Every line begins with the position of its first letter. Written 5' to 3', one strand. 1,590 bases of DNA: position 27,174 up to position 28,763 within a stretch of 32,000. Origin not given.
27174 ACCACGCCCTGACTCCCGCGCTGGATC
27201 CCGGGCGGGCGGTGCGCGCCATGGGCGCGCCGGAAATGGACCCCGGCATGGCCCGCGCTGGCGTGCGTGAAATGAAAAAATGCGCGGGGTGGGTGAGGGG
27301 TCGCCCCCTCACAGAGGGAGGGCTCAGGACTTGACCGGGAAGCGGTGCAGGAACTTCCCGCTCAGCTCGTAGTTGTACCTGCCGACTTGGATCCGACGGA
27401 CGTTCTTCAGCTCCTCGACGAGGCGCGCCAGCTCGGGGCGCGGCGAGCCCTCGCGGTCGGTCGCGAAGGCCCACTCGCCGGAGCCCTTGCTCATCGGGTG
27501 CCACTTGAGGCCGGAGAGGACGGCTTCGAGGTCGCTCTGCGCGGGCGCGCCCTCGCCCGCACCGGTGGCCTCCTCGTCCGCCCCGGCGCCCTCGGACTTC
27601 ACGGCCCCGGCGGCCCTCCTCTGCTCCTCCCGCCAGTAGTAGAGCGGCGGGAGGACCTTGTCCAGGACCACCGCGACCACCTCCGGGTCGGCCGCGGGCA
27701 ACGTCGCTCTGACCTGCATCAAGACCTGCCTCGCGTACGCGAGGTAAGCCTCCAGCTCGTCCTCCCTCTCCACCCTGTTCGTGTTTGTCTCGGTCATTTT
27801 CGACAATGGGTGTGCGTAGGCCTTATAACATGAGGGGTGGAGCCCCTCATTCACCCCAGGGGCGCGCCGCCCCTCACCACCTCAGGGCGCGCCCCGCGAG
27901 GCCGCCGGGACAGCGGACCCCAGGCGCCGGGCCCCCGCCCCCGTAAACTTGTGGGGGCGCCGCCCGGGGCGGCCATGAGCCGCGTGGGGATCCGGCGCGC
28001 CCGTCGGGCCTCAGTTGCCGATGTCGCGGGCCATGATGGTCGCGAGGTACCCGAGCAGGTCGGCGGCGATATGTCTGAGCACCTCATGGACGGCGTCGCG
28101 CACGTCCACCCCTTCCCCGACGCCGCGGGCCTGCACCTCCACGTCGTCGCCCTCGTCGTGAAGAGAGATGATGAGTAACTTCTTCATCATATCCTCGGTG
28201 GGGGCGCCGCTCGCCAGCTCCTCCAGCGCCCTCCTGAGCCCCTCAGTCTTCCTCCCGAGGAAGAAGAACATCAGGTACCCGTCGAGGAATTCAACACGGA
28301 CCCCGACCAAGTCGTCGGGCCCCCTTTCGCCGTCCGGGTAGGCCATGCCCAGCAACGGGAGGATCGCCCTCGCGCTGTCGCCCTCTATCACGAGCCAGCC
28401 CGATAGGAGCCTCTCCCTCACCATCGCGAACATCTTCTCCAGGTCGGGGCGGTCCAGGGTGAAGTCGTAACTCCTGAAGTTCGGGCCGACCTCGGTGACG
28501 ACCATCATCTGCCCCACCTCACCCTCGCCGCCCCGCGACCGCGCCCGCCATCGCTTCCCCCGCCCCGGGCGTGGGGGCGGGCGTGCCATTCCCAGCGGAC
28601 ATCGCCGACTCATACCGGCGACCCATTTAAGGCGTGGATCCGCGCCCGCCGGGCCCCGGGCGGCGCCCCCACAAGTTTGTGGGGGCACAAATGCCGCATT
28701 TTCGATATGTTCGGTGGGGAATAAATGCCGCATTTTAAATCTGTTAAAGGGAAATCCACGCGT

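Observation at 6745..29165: Nine copies of a ~20-bp GC-clamped palindrome confined to intergenic regions of the GC-rich element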

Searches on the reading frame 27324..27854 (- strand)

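Call 11: search_protein_families(library=pfam, proteins=[window:27324-27854:-], max_evalue=0.01)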
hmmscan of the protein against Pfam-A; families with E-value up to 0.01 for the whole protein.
window:27324-27854:- (176 aa): 0 families

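Call 33: search_protein_families(library=pfam, proteins=[window:27324-27803:-], max_evalue=5)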
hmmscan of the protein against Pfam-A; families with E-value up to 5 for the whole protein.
window:27324-27803:- (159 aa): 1 family
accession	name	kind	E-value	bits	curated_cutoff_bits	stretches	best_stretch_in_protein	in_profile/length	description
PF18369.6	PKS_DE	-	0.13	13.2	26.7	1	30-62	15-42/44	Polyketide synthase dimerisation element domain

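Call 44: search_protein_families(library=phrogs, proteins=[window:27324-27803:-], max_evalue=0.01)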
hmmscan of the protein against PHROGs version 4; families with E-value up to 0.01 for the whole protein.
window:27324-27803:- (159 aa): 0 families

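Call 70: search_protein_families(library=pfam, proteins=[window:27327-27797:-], max_evalue=1)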
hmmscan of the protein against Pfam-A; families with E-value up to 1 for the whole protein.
seq(157 aa): 1 family
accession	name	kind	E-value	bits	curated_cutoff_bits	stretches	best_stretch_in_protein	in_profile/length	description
PF18369.6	PKS_DE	-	0.14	13.2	26.7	1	28-60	15-42/44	Polyketide synthase dimerisation element domain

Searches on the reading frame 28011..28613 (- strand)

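Call 33: search_protein_families(library=pfam, proteins=[window:28011-28601:-], max_evalue=5)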
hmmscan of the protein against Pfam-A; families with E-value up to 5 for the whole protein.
window:28011-28601:- (196 aa): 1 family
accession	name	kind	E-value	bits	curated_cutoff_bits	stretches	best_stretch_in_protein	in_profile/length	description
PF01957.25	NfeD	-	0.14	12.8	29.1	1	14-38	24-48/57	NfeD-like C-terminal, partner-binding domain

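Call 44: search_protein_families(library=phrogs, proteins=[window:28011-28601:-], max_evalue=0.01)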
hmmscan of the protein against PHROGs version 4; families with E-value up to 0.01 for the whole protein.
window:28011-28601:- (196 aa): 0 families

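Call 70: search_protein_families(library=pfam, proteins=[window:28014-28613:-], max_evalue=1)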
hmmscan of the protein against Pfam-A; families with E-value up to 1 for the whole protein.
seq(200 aa): 1 family
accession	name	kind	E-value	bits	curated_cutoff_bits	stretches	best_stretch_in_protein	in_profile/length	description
PF01957.25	NfeD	-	0.15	12.8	29.1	1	18-42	24-48/57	NfeD-like C-terminal, partner-binding domain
